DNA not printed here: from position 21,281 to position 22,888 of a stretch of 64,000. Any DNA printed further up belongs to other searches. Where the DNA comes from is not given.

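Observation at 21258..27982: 6.7-kb integrative mobilizable element inserted in the 3' end of a reverse-rubrerythrin gene, supplying a surrogate gene end and terminator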

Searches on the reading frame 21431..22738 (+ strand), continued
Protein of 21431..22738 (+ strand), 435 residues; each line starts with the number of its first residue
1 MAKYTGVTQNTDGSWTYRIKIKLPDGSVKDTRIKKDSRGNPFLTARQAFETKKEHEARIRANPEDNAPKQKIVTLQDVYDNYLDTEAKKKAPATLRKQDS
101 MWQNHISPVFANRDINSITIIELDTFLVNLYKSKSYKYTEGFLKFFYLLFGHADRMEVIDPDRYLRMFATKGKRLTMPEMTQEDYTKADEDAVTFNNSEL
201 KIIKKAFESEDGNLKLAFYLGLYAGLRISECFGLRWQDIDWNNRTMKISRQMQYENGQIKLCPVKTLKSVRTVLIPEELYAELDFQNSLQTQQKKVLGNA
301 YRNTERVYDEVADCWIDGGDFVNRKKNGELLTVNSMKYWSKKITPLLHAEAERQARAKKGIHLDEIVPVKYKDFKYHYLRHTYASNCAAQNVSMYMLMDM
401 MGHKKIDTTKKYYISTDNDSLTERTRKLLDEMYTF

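Call 73: find_encoding_contigs(protein=P0159, flank=10000, max_places=2)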
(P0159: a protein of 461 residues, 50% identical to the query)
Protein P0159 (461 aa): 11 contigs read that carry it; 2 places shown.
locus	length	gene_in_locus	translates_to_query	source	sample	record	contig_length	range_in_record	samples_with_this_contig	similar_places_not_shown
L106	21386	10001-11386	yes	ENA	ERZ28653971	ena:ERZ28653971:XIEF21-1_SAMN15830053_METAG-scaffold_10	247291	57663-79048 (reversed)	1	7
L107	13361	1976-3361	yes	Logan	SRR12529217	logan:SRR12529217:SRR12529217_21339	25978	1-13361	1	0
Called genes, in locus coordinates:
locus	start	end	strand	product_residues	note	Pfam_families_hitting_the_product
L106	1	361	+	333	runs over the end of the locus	-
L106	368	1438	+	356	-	PF00535:Glycos_transf_2, PF10111:Glyco_tranf_2_2, PF13641:Glyco_tranf_2_3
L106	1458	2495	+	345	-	PF01073:3Beta_HSD, PF01370:Epimerase, PF02719:Polysacc_synt_2, PF05368:NmrA, PF07993:NAD_binding_4, PF16363:GDP_Man_Dehyd, PF13460:NAD_binding_10, PF08485:Polysacc_syn_2C, +2 more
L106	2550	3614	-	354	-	PF01370:Epimerase, PF02719:Polysacc_synt_2, PF04321:RmlD_sub_bind, PF01073:3Beta_HSD, PF07993:NAD_binding_4, PF16363:GDP_Man_Dehyd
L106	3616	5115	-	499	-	PF01381:HTH_3, PF12844:HTH_19, PF13443:HTH_26, PF13560:HTH_31 (weak), PF02737:3HCDH_N, PF03721:UDPG_MGDP_dh_N, PF00984:UDPG_MGDP_dh, PF03720:UDPG_MGDP_dh_C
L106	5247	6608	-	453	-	PF00285:Citrate_synt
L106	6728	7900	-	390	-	PF00390:malic, PF01262:AlaDh_PNT_C (faint), PF03949:Malic_M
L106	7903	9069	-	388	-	PF02615:Ldh_2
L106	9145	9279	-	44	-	PF00301:Rubredoxin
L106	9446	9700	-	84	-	-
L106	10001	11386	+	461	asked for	PF14659:Phage_int_SAM_3, PF00589:Phage_integrase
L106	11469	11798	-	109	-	-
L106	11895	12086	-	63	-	-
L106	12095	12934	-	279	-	PF01076:Mob_Pre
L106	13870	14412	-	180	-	PF21349:RUBY_RBDX, PF02915:Rubrerythrin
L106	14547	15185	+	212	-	PF06971:Put_DNA-bind_N, PF01408:GFO_IDH_MocA, PF02629:CoA_binding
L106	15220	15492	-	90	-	PF04014:MazE_antitoxin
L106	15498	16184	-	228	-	PF03167:UDG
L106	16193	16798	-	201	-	PF00300:His_Phos_1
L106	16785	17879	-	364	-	PF04055:Radical_SAM, PF06969:HemN_C (weak)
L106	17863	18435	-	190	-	PF06130:PTAC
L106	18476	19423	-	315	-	PF02779:Transket_pyr, PF02780:Transketolase_C, PF22613:Transketolase_C_1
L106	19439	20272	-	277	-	PF00456:Transketolase_N, PF13292:DXP_synthase_N, PF00676:E1_dh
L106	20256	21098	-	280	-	PF05116:S6PP (faint), PF08282:Hydrolase_3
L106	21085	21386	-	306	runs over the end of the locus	PF01479:S4, PF00849:PseudoU_synth_2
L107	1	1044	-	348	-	?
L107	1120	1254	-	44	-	PF00301:Rubredoxin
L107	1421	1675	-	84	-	-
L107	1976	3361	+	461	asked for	PF14659:Phage_int_SAM_3, PF00589:Phage_integrase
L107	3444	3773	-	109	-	-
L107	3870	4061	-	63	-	-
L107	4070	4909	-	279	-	PF01076:Mob_Pre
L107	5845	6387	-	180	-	PF21349:RUBY_RBDX, PF02915:Rubrerythrin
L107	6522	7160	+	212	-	PF06971:Put_DNA-bind_N, PF01408:GFO_IDH_MocA, PF02629:CoA_binding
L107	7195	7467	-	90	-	PF04014:MazE_antitoxin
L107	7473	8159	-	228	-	PF03167:UDG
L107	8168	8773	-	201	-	PF00300:His_Phos_1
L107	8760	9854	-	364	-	PF04055:Radical_SAM, PF06969:HemN_C (weak)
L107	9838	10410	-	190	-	PF06130:PTAC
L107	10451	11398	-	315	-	PF02779:Transket_pyr, PF02780:Transketolase_C, PF22613:Transketolase_C_1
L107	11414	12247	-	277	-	PF00456:Transketolase_N, PF13292:DXP_synthase_N, PF00676:E1_dh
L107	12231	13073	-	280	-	PF05116:S6PP (faint), PF08282:Hydrolase_3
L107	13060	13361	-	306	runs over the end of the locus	PF01479:S4, PF00849:PseudoU_synth_2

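Call 79: search_solved_structures(query=A2, max_evalue=0.001)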
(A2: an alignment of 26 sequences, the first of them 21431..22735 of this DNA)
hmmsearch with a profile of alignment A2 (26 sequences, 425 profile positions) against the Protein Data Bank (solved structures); distinct sequences matched with E-value up to 0.001: 10.
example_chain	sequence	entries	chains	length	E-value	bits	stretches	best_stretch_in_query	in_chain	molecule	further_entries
6en0_A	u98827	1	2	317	2.9e-13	52.8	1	219-395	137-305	Int protein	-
6emy_A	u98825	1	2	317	1.3e-12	50.6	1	219-394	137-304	Int protein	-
6emz_A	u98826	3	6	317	1.5e-12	50.4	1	219-395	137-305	Int protein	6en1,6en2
3nkh_A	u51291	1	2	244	4.1e-09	39.1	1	224-400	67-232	Integrase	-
4a8e_A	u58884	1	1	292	1.7e-08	37.1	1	340-404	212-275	PROBABLE TYROSINE RECOMBINASE XERC-LIKE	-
2a3v_A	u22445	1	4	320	7.4e-06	28.4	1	197-390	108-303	site-specific recombinase IntI4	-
5hxy_A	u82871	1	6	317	7.8e-06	28.3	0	347-400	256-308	Tyrosine recombinase XerA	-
1aih_A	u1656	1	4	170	0.00018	23.8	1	353-389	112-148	HP1 INTEGRASE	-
5dcf_A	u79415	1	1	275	0.00067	21.9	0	352-397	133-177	Tyrosine recombinase XerD,DNA translocase FtsK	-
1a0p_A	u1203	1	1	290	0.00068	21.9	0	352-390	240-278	SITE-SPECIFIC RECOMBINASE XERD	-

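Call 80: search_dna_similar(query=window:21431-22735:+, collection=phages, mode=protein, max_rows=8)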
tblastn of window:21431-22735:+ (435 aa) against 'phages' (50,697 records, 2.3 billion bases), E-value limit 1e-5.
Records with a match: 260; places in all: 260; records where one place covers at least 80% of the query: 179.
Best place of each record, by identity: <60% 260.
By first word of the organism name: Streptococcus 78; Paenibacillus 65; Clostridium 19; Bacteriophage 16; Bacillus 16; Lactobacillus 14; Lactococcus 13; Clostridioides 10; Latilactobacillus 4; Staphylococcus 3; and 15 more.
By host as written in the record: - 31; Paenibacillus larvae 22; Paenibacillus larvae 2017 10; Paenibacillus larvae NRRL 2605 9; Clostridium difficile 8; Paenibacillus larvae F1A 8; Paenibacillus larvae ATCC 9545 7; Clostridium difficile strain CD105HE1 ribotype 076 4; and 126 more.
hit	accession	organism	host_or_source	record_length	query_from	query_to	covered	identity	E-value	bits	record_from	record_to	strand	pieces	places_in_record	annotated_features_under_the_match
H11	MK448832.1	Streptococcus phage Javan85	Streptococcus azizii 13-1151-1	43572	12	413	92%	24.8%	8e-8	61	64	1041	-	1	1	integrase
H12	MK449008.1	Streptococcus phage Javan84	Streptococcus azizii 1206367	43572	12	413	92%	24.8%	8e-8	61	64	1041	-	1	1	integrase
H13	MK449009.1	Streptococcus phage Javan88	Streptococcus canis ERR438797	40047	7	418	95%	24.1%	1e-5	54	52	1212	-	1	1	putative integrase/recombinase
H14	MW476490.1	Lactobacillus phage vB_Lcr_AB1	Lactobacillus crispatus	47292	20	413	91%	25.1%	3e-12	75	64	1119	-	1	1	site-specific integrase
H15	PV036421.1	phage NatCom_9291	[Clostridium] innocuum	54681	4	413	94%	23.9%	2e-7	59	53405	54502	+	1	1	integrase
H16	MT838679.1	Bacteriophage sp.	human fecal samples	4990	6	413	94%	23.7%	2e-11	72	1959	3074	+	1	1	record has no annotation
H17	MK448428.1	Streptococcus satellite phage Javan322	Streptococcus mitis P-34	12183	2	413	95%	23.4%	1e-6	57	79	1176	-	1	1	integrase/recombinase | hypothetical protein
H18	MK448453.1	Streptococcus satellite phage Javan360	Streptococcus oralis SC15-3744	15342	12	411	92%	24.0%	1e-8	63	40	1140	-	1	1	integrase/recombinase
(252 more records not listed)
